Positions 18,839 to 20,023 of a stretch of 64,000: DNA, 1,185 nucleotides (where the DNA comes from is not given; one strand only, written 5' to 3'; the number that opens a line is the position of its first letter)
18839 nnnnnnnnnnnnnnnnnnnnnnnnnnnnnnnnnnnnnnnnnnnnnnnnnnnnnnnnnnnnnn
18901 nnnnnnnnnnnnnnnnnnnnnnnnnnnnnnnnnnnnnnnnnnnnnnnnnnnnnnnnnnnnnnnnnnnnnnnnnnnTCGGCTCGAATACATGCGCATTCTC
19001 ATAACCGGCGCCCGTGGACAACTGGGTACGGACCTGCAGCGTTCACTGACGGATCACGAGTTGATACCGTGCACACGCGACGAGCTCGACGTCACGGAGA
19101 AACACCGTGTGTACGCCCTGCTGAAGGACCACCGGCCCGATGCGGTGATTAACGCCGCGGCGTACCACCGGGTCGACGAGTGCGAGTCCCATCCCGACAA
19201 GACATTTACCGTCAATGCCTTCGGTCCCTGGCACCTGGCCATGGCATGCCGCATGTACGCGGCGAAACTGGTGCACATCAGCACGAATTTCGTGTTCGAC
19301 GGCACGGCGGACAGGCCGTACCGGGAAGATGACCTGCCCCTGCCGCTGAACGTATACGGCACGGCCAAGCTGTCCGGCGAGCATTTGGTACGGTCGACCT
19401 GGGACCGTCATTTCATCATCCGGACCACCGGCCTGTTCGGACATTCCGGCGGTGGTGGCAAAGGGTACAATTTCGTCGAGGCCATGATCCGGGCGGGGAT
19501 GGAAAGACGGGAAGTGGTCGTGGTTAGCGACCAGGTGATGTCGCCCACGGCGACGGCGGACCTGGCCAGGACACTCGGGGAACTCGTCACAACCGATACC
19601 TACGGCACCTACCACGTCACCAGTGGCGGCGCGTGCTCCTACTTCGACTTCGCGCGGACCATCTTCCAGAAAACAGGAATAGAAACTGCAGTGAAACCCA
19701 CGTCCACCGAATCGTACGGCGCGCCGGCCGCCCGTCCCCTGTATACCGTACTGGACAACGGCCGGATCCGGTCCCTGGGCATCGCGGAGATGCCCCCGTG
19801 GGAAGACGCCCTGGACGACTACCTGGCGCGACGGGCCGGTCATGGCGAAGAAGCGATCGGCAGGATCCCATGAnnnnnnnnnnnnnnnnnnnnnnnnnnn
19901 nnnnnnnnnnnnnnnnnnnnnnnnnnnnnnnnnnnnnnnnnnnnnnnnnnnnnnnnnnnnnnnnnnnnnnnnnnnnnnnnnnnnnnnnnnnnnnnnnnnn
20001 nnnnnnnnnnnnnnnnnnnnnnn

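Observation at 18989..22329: Heptose nucleotide-sugar genes (RmlD-like reductase, HddA-like kinase, GmhA) inserted into the conserved ispE-prs-ctc-pth housekeeping operon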

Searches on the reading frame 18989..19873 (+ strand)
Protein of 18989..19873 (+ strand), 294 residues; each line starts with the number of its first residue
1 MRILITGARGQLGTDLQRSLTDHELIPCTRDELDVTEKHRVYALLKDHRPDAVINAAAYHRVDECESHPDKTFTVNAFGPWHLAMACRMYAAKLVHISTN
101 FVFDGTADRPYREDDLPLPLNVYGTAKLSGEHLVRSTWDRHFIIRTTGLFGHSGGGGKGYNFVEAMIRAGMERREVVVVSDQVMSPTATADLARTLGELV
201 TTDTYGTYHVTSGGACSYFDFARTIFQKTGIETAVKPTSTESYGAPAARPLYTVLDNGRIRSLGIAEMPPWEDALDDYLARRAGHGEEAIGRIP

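Call 3: search_protein_families(library=ncbifam, proteins=[window:18989-19873:+], max_evalue=0.001)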
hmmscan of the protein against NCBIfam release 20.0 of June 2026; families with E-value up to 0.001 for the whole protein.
window:18989-19873:+ (294 aa): 12 families
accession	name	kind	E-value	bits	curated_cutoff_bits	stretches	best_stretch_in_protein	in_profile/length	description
TIGR01214.1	rmlD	equivalog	1.2e-89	300.2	224.05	1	2-280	1-283/285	dTDP-4-dehydrorhamnose reductase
NF007440.0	PRK09987.1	equivalog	9.8e-43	146.5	308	1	1-275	1-286/299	dTDP-4-dehydrorhamnose reductase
TIGR01179.1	galE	equivalog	1.8e-13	50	262.3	1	34-137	55-159/332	UDP-glucose 4-epimerase GalE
TIGR01181.1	dTDP_gluc_dehyt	equivalog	1.4e-12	47.4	365.1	1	33-168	57-193/321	dTDP-glucose 4,6-dehydratase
NF047922.1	GDPFucSynFcl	equivalog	2e-09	37.4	500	1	2-268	4-287/308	GDP-L-fucose synthase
TIGR02622.1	CDP_4_6_dhtase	equivalog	1.8e-06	27.3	278.45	1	33-143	61-173/352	CDP-glucose 4,6-dehydratase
NF007582.0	PRK10217.1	equivalog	5e-06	25.8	698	1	32-228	57-269/355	dTDP-glucose 4,6-dehydratase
NF007490.0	PRK10084.1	subfamily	8.6e-06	25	649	1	32-206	56-253/361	dTDP-glucose 4,6-dehydratase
NF043036.1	ErythonDh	equivalog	1.8e-05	24.1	325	0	32-140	58-166/321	D-erythronate dehydrogenase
TIGR01746.1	Thioester-redct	subfamily_domain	2.4e-05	23.7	213.35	0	85-234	121-285/371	thioester reductase domain-containing protein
TIGR02197.1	heptose_epim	equivalog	0.00011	21.5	274.6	0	36-137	50-152/316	ADP-glyceromanno-heptose 6-epimerase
NF005754.0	PRK07578.1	equivalog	0.00029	20.8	167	1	1-75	1-81/200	short chain dehydrogenase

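Call 4: search_protein_families(library=pfam, proteins=[window:18989-19873:+], max_evalue=0.001)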
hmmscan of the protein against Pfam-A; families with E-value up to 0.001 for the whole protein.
window:18989-19873:+ (294 aa): 5 families
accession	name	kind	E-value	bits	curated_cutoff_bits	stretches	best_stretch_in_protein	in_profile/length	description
PF04321.23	RmlD_sub_bind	-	1.1e-89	300.7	27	1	1-281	1-284/287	RmlD substrate binding domain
PF01370.27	Epimerase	-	2.5e-27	96.3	20.9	1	3-181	1-204/240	NAD dependent epimerase/dehydratase family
PF16363.11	GDP_Man_Dehyd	-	9.8e-21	75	27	1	33-242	59-279/332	GDP-mannose 4,6 dehydratase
PF02719.21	Polysacc_synt_2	-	1.7e-10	41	20.2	1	34-100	62-129/293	Polysaccharide biosynthesis protein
PF07993.18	NAD_binding_4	-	0.00045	19.9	20.1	0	51-177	90-236/258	Male sterility protein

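Call 9: search_solved_structures(query=window:18989-19873:+, max_evalue=0.001)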
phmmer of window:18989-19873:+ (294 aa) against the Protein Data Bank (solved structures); distinct sequences matched with E-value up to 0.001: 52.
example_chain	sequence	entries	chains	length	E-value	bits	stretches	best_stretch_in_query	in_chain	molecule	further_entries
3sc6_A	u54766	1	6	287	1.4e-70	241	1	2-281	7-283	dTDP-4-dehydrorhamnose reductase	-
1vl0_A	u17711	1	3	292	4.5e-62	213.1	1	1-279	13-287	DTDP-4-dehydrorhamnose reductase, rfbD ortholog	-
1kbz_A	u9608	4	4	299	2.3e-39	138.5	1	1-274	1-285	dTDP-glucose oxidoreductase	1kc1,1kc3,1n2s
8g22_A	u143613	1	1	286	5e-38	134.1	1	3-279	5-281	dTDP-4-dehydrorhamnose reductase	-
8ctr_A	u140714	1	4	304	1.2e-36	129.6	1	1-274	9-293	dTDP-4-dehydrorhamnose reductase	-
4wpg_A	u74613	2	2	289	2.3e-35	125.4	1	3-278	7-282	dTDP-4-dehydrorhamnose reductase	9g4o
2ggs_A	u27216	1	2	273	4.8e-33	117.8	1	1-263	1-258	273aa long hypothetical dTDP-4-dehydrorhamnose reductase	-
5u9c_A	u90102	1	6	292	1.1e-29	106.8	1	2-276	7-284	dTDP-4-dehydrorhamnose Reductase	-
2ydx_A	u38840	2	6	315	1.2e-22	83.6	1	2-275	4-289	METHIONINE ADENOSYLTRANSFERASE 2 SUBUNIT BETA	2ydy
4ndn_E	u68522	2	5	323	1.4e-22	83.4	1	2-275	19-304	Methionine adenosyltransferase 2 subunit beta | Isoform 2 of Methionine adenosyltransferase 2 subunit beta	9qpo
4ktt_E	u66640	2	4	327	1.4e-22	83.4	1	2-275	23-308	Methionine adenosyltransferase 2 subunit beta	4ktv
30gd_E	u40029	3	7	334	1.6e-22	83.2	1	2-275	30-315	Isoform 1 of Methionine adenosyltransferase 2 subunit beta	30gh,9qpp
9gpi_D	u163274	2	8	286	1.2e-16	63.9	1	3-172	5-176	dTDP-4-dehydrorhamnose reductase, putative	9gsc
6x3b_A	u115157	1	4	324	3.9e-08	36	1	2-164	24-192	GDP-6-deoxy-D-mannose reductase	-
4twr_A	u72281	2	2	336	3.4e-07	32.9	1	32-135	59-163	NAD binding site:NAD-dependent epimerase/dehydratase:UDP-glucose 4-epimerase | UDP-glucose 4-epimerase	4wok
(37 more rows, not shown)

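Call 30: find_homologous_proteins(query=window:18989-19873:+, max_evalue=1e-20)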
Query window:18989-19873:+ (294 aa): 4028 proteins with E <= 1e-20 among 6616 candidates; the best 120 are listed.
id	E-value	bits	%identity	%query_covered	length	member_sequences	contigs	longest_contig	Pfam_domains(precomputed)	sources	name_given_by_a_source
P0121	2.2e-180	616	92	100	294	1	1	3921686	PF04321.24,PF16363.12,PF02719.22,PF01370.28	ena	-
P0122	5.1e-177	605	91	98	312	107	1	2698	PF04321.24,PF16363.12,PF02719.22,PF01370.28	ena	-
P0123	1.7e-173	594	88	100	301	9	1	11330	PF04321.24,PF16363.12,PF02719.22,PF01370.28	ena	-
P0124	2.7e-173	593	89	96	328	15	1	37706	PF04321.24,PF16363.12,PF02719.22,PF01370.28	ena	-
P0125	3.5e-172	589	89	97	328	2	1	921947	PF04321.24,PF16363.12,PF02719.22,PF01370.28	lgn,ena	-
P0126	3.4e-171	586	87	98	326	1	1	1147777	PF04321.24,PF16363.12,PF02719.22,PF01370.28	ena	-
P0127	1.4e-170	584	86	99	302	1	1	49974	PF04321.24,PF16363.12,PF02719.22,PF01370.28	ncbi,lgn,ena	-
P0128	3.4e-169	580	87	97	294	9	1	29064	PF04321.24,PF16363.12,PF02719.22,PF01370.28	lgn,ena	-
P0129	6.8e-169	579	86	100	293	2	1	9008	PF04321.24,PF16363.12,PF02719.22,PF01370.28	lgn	-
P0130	8.2e-168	575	87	96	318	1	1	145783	PF04321.24,PF16363.12,PF02719.22,PF01370.28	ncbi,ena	-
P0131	8.4e-168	575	85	99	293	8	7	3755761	PF04321.24,PF16363.12,PF02719.22,PF01370.28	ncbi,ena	-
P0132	1.8e-167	574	85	100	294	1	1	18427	PF04321.24,PF16363.12,PF02719.22,PF01370.28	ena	-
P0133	1.4e-166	571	85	97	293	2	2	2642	PF04321.24,PF16363.12,PF02719.22,PF01370.28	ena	-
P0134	4.5e-163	559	84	96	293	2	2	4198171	PF04321.24,PF16363.12,PF02719.22,PF01370.28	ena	-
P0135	6.5e-163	559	84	96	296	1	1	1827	PF04321.24,PF16363.12,PF02719.22,PF01370.28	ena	-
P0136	8.7e-163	558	84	96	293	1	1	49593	PF04321.24,PF16363.12,PF02719.22,PF01370.28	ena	-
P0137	8.7e-163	558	83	99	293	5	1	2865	PF04321.24,PF16363.12,PF02719.22,PF07993.19,PF01370.28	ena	-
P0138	2.9e-160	550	82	100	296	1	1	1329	PF04321.24,PF16363.12,PF02719.22,PF01370.28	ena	-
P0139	2.4e-158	544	80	100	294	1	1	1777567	PF04321.24,PF16363.12,PF02719.22,PF07993.19,PF01370.28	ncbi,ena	-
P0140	7.9e-144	496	74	96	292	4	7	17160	PF04321.24,PF16363.12,PF02719.22,PF01370.28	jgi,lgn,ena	-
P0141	4.0e-142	491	88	81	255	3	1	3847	PF04321.24,PF16363.12,PF02719.22,PF01370.28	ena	-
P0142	2.9e-132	458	68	98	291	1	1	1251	PF04321.24,PF16363.12,PF02719.22,PF01370.28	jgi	-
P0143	9.4e-132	457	70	96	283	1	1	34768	PF04321.24,PF16363.12,PF02719.22,PF01073.26,PF07993.19,PF01370.28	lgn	-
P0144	4.6e-124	431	66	96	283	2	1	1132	PF04321.24,PF16363.12,PF02719.22,PF01073.26,PF07993.19,PF01370.28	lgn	-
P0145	2.3e-120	419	65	96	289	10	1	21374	PF04321.24,PF16363.12,PF02719.22,PF01073.26,PF01370.28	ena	-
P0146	5.9e-119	415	65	96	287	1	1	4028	PF04321.24,PF16363.12,PF02719.22,PF07993.19,PF01370.28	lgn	-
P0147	7.0e-119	414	65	95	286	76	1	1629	PF04321.24,PF16363.12,PF02719.22,PF01073.26,PF01370.28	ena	-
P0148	4.0e-115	402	62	96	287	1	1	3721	PF04321.24,PF16363.12,PF02719.22,PF07993.19,PF01370.28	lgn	-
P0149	1.6e-114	400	62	97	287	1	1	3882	PF04321.24,PF16363.12,PF02719.22,PF07993.19,PF01370.28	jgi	jgi:dTDP-4-dehydrorhamnose reductase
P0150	2.9e-114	399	62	96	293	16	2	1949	PF04321.24,PF16363.12,PF02719.22,PF07993.19,PF01370.28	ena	-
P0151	4.4e-114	399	61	96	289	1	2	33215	PF04321.24,PF16363.12,PF02719.22,PF07993.19,PF01370.28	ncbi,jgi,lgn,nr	ncbi:MAG: dTDP-4-dehydrorhamnose reductase [candidate division Zixibacteria bacterium]|nr:dTDP-4-deh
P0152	2.3e-112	393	61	96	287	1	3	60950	PF04321.24,PF16363.12,PF02719.22,PF07993.19,PF01370.28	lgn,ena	-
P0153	3.6e-112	392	61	96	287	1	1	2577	PF04321.24,PF16363.12,PF02719.22,PF07993.19,PF01370.28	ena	-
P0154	1.2e-111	391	60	96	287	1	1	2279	PF04321.24,PF16363.12,PF02719.22,PF07993.19,PF01370.28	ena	-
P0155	2.4e-111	390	59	96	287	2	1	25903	PF04321.24,PF16363.12,PF02719.22,PF01370.28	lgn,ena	-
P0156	3.2e-109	383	58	96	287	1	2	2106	PF04321.24,PF16363.12,PF02719.22,PF01370.28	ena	-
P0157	2.7e-108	380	58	96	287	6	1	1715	PF04321.24,PF16363.12,PF02719.22,PF01370.28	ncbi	-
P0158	5.6e-108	379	58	95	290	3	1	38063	PF04321.24,PF16363.12,PF02719.22,PF07993.19,PF01370.28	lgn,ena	-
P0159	2.2e-107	377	60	95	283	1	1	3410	PF04321.24,PF16363.12,PF02719.22,PF01370.28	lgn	-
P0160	2.0e-106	373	58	96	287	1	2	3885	PF04321.24,PF16363.12,PF02719.22,PF01073.26,PF01370.28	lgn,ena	-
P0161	4.8e-106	372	58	96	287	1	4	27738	PF04321.24,PF16363.12,PF02719.22,PF01073.26,PF01370.28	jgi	-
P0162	5.0e-106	372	59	97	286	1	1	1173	PF04321.24,PF16363.12,PF02719.22,PF07993.19,PF01370.28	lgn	-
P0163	1.4e-105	371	58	96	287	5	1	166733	PF04321.24,PF16363.12,PF02719.22,PF01073.26,PF01370.28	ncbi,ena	-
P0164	1.3e-104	367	59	96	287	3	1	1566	PF04321.24,PF16363.12,PF02719.22,PF07993.19,PF01370.28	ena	-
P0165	6.1e-101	355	57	96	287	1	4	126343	PF04321.24,PF16363.12,PF02719.22,PF07993.19,PF01370.28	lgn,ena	-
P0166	5.7e-95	336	55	96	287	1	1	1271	PF04321.24,PF16363.12,PF02719.22,PF01370.28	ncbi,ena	-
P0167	4.6e-93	330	51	98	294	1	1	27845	PF04321.24,PF16363.12,PF02719.22,PF07993.19,PF01370.28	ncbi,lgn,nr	ncbi:MAG TPA: dTDP-4-dehydrorhamnose reductase [Vicinamibacterales bacterium]|nr:dTDP-4-dehydrorhamn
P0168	1.4e-91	325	53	96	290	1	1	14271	PF04321.24,PF16363.12,PF02719.22,PF07993.19,PF01370.28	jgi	jgi:dTDP-4-dehydrorhamnose reductase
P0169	9.4e-90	319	51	96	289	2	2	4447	PF04321.24,PF16363.12,PF02719.22,PF07993.19,PF01370.28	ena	-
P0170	2.1e-88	314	51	97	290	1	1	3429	PF04321.24,PF16363.12,PF02719.22,PF07993.19,PF01370.28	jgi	jgi:dTDP-4-dehydrorhamnose reductase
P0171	4.3e-88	313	48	96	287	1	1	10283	PF04321.24,PF16363.12,PF02719.22,PF07993.19,PF01370.28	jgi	-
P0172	1.8e-87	311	50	95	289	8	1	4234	PF04321.24,PF16363.12,PF01370.28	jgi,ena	-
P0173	2.2e-87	311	51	95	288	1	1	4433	PF04321.24,PF16363.12,PF02719.22,PF01370.28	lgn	-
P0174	1.3e-86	308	50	96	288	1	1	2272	PF04321.24,PF16363.12,PF02719.22,PF07993.19,PF01370.28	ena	-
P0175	1.5e-86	308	48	98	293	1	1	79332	PF04321.24,PF16363.12,PF02719.22,PF07993.19,PF01370.28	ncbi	-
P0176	2.1e-86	308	50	97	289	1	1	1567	PF04321.24,PF16363.12,PF02719.22,PF07993.19,PF01370.28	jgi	-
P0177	6.3e-86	306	48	96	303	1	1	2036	PF04321.24,PF16363.12,PF02719.22,PF01073.26,PF07993.19,PF01370.28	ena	-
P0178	7.8e-86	306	49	97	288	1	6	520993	PF04321.24,PF16363.12,PF02719.22,PF07993.19,PF01370.28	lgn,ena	-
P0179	1.3e-85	305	50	97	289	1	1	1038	PF04321.24,PF16363.12,PF02719.22,PF07993.19,PF01370.28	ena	-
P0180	1.4e-85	305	49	97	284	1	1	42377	PF04321.24,PF16363.12,PF02719.22,PF07993.19,PF01370.28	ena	-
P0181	1.9e-85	305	49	97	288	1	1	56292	PF04321.24,PF16363.12,PF02719.22,PF01370.28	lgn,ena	-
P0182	2.6e-85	304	49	97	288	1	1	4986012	PF04321.24,PF16363.12,PF02719.22,PF01370.28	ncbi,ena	-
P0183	3.6e-85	304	49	97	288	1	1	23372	PF04321.24,PF16363.12,PF02719.22,PF01370.28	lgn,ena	-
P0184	3.6e-85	304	50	96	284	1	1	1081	PF04321.24,PF16363.12,PF02719.22,PF07993.19,PF01370.28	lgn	-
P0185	1.2e-84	302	51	96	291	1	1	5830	PF04321.24,PF16363.12,PF02719.22,PF01370.28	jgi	jgi:dTDP-4-dehydrorhamnose reductase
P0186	1.5e-84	302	49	97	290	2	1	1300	PF04321.24,PF16363.12,PF02719.22,PF01073.26,PF07993.19,PF01370.28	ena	-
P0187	1.5e-84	302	48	100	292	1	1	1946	PF04321.24,PF16363.12,PF02719.22,PF07993.19,PF01370.28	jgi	jgi:dTDP-4-dehydrorhamnose reductase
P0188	1.6e-84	302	48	97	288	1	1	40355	PF04321.24,PF16363.12,PF02719.22,PF01370.28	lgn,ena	-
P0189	1.8e-84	301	49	97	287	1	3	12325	PF04321.24,PF16363.12,PF02719.22,PF07993.19,PF01370.28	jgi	jgi:dTDP-4-dehydrorhamnose reductase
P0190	1.9e-84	301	46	96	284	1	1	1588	PF04321.24,PF16363.12,PF02719.22,PF07993.19,PF01370.28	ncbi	-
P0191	2.5e-84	301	49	96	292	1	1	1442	PF04321.24,PF16363.12,PF02719.22,PF01370.28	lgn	-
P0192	2.7e-84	301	49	97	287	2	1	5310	PF04321.24,PF16363.12,PF02719.22,PF07993.19,PF01370.28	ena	-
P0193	3.4e-84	301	49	97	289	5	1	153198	PF04321.24,PF16363.12,PF02719.22,PF01370.28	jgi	jgi:dTDP-4-dehydrorhamnose reductase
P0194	5.3e-84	300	49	96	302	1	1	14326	PF04321.24,PF16363.12,PF02719.22,PF01370.28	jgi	jgi:dTDP-4-dehydrorhamnose reductase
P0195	1.7e-83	298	52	96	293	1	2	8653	PF04321.24,PF16363.12,PF02719.22,PF01370.28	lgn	-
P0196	2.0e-83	298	50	96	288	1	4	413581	PF04321.24,PF16363.12,PF01370.28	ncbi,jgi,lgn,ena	-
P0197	2.2e-83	298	49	96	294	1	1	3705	PF04321.24,PF16363.12,PF02719.22,PF07993.19,PF01370.28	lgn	-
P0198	2.5e-83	298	49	97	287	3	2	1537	PF04321.24,PF16363.12,PF02719.22,PF07993.19,PF01370.28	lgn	-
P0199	3.4e-83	297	49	96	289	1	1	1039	PF04321.24,PF16363.12,PF02719.22,PF01370.28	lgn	-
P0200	3.6e-83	297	47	99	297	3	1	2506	PF04321.24,PF16363.12,PF02719.22,PF07993.19,PF01370.28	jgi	jgi:dTDP-4-dehydrorhamnose reductase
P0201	5.6e-83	297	49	97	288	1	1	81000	PF04321.24,PF16363.12,PF02719.22,PF01370.28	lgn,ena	-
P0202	6.4e-83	296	87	51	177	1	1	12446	PF04321.24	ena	-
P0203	6.9e-83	296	51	96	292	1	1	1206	PF04321.24,PF16363.12,PF02719.22,PF01370.28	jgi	jgi:dTDP-4-dehydrorhamnose reductase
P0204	8.6e-83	296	48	97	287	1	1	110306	PF04321.24,PF16363.12,PF02719.22,PF01370.28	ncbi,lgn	-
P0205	9.8e-83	296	49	96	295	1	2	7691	PF04321.24,PF16363.12,PF02719.22,PF07993.19,PF01370.28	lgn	-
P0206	9.8e-83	296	46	96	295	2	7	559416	PF04321.24,PF16363.12,PF02719.22,PF01370.28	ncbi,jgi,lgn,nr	ncbi:MAG: dTDP-4-dehydrorhamnose reductase [Candidatus Methylomirabilota bacterium]|nr:dTDP-4-dehydr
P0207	1.1e-82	296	48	95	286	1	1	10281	PF04321.24,PF16363.12,PF02719.22,PF01370.28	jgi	jgi:dTDP-4-dehydrorhamnose reductase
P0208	1.1e-82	296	46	98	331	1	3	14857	PF04321.24,PF16363.12,PF02719.22,PF07993.19,PF01370.28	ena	-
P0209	1.3e-82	295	48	96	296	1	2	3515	PF04321.24,PF16363.12,PF02719.22,PF01370.28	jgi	jgi:dTDP-4-dehydrorhamnose reductase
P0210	1.4e-82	295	47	97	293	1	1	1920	PF04321.24,PF16363.12,PF02719.22,PF01370.28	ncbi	-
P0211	1.7e-82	295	47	96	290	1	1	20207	PF04321.24,PF16363.12,PF02719.22,PF01073.26,PF07993.19,PF01370.28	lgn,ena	-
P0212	2.4e-82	294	49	97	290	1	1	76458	PF04321.24,PF16363.12,PF02719.22,PF07993.19,PF01370.28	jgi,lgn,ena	-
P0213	2.7e-82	294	48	95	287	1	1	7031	PF04321.24,PF16363.12,PF02719.22,PF01073.26,PF07993.19,PF01370.28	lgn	-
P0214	5.7e-82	293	47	96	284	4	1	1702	PF04321.24,PF16363.12,PF02719.22,PF07993.19,PF01370.28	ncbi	-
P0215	6.1e-82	293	47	96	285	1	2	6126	PF04321.24,PF16363.12,PF02719.22,PF07993.19,PF01370.28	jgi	jgi:dTDP-4-dehydrorhamnose reductase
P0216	6.1e-82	293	49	96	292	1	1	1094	PF04321.24,PF16363.12,PF02719.22,PF01370.28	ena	-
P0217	6.2e-82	293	47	97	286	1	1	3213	PF04321.24,PF16363.12,PF02719.22,PF07993.19,PF01370.28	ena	-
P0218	6.7e-82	293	46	97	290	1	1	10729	PF04321.24,PF16363.12,PF02719.22,PF07993.19,PF01370.28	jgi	jgi:dTDP-4-dehydrorhamnose reductase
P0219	7.1e-82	293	50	96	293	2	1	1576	PF04321.24,PF16363.12,PF02719.22,PF01370.28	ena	-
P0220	7.9e-82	293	48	97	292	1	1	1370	PF04321.24,PF16363.12,PF01370.28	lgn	-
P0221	1.0e-81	292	48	98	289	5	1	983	PF04321.24,PF16363.12,PF02719.22,PF07993.19,PF01370.28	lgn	-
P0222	1.2e-81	292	49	96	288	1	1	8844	PF04321.24,PF16363.12,PF02719.22,PF01073.26,PF07993.19,PF01370.28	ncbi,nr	ncbi:MAG: dTDP-4-dehydrorhamnose reductase [Planctomycetes bacterium]|nr:dTDP-4-dehydrorhamnose redu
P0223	1.6e-81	292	48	97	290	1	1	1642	PF04321.24,PF16363.12,PF02719.22,PF07993.19,PF01370.28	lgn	-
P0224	1.6e-81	292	48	96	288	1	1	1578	PF04321.24,PF16363.12,PF01370.28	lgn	-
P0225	1.7e-81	292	46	99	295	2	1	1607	PF04321.24,PF16363.12,PF02719.22,PF01370.28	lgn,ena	-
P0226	1.8e-81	292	49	97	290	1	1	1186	PF04321.24,PF16363.12,PF02719.22,PF07993.19,PF01370.28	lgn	-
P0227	1.9e-81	292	48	95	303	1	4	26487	PF04321.24,PF16363.12,PF02719.22,PF07993.19,PF01370.28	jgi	jgi:dTDP-4-dehydrorhamnose reductase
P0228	2.3e-81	291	47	95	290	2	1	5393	PF04321.24,PF16363.12,PF02719.22,PF07993.19,PF01370.28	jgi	jgi:dTDP-4-dehydrorhamnose reductase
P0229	2.4e-81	291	47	96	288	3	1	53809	PF04321.24,PF16363.12,PF02719.22,PF07993.19,PF01370.28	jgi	-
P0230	2.5e-81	291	50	96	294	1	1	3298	PF04321.24,PF16363.12,PF02719.22,PF01370.28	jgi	jgi:dTDP-4-dehydrorhamnose reductase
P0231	2.6e-81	291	47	97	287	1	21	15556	PF04321.24,PF16363.12,PF02719.22,PF07993.19,PF01370.28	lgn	-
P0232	2.6e-81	291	45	98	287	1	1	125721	PF04321.24,PF16363.12,PF02719.22,PF07993.19,PF01370.28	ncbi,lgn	-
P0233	2.7e-81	291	50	96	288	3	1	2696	PF04321.24,PF16363.12,PF01370.28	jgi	jgi:dTDP-4-dehydrorhamnose reductase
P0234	3.3e-81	291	49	96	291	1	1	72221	PF04321.24,PF16363.12,PF02719.22,PF01370.28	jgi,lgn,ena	jgi:dTDP-4-dehydrorhamnose reductase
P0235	3.7e-81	291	48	96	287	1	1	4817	PF04321.24,PF16363.12,PF02719.22,PF01370.28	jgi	jgi:dTDP-4-dehydrorhamnose reductase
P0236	4.0e-81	290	50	96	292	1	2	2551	PF04321.24,PF16363.12,PF02719.22,PF01370.28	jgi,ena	-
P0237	4.2e-81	290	47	97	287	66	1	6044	PF04321.24,PF16363.12,PF02719.22,PF07993.19,PF01370.28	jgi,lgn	jgi:dTDP-4-dehydrorhamnose reductase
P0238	4.4e-81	290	47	96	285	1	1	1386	PF04321.24,PF16363.12,PF02719.22,PF01370.28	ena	-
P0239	5.3e-81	290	48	97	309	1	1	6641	PF04321.24,PF16363.12,PF02719.22,PF01370.28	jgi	jgi:dTDP-4-dehydrorhamnose reductase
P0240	5.7e-81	290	48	97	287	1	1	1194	PF04321.24,PF16363.12,PF02719.22,PF01370.28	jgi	jgi:dTDP-4-dehydrorhamnose reductase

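Call 31: find_encoding_contigs(protein=P0158, flank=8000, max_places=1)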
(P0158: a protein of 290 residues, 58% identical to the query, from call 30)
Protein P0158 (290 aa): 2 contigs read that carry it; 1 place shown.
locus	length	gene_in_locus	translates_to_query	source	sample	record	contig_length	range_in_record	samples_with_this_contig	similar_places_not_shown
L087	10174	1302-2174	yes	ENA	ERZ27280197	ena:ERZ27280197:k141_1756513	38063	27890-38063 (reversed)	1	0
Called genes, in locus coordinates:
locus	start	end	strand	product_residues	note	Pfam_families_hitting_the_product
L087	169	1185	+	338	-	PF01073:3Beta_HSD, PF01370:Epimerase, PF02719:Polysacc_synt_2, PF04321:RmlD_sub_bind, PF16363:GDP_Man_Dehyd, PF07993:NAD_binding_4 (weak)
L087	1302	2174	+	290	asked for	PF01370:Epimerase, PF04321:RmlD_sub_bind, PF02719:Polysacc_synt_2, PF07993:NAD_binding_4 (weak), PF16363:GDP_Man_Dehyd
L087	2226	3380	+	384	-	PF04055:Radical_SAM, PF13186:SPASM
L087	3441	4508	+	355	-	PF04055:Radical_SAM, PF13186:SPASM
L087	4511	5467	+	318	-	PF00535:Glycos_transf_2, PF13641:Glyco_tranf_2_3, PF13632:Glyco_trans_2_3 (weak)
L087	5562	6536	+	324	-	PF13641:Glyco_tranf_2_3, PF00535:Glycos_transf_2, PF13632:Glyco_trans_2_3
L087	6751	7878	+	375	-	PF13439:Glyco_transf_4, PF20706:GT4-conflict, PF00534:Glycos_transf_1, PF13692:Glyco_trans_1_4, PF13524:Glyco_trans_1_2 (weak)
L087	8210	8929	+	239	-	PF00535:Glycos_transf_2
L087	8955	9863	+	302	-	PF00535:Glycos_transf_2, PF10111:Glyco_tranf_2_2, PF13641:Glyco_tranf_2_3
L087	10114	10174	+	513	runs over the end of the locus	-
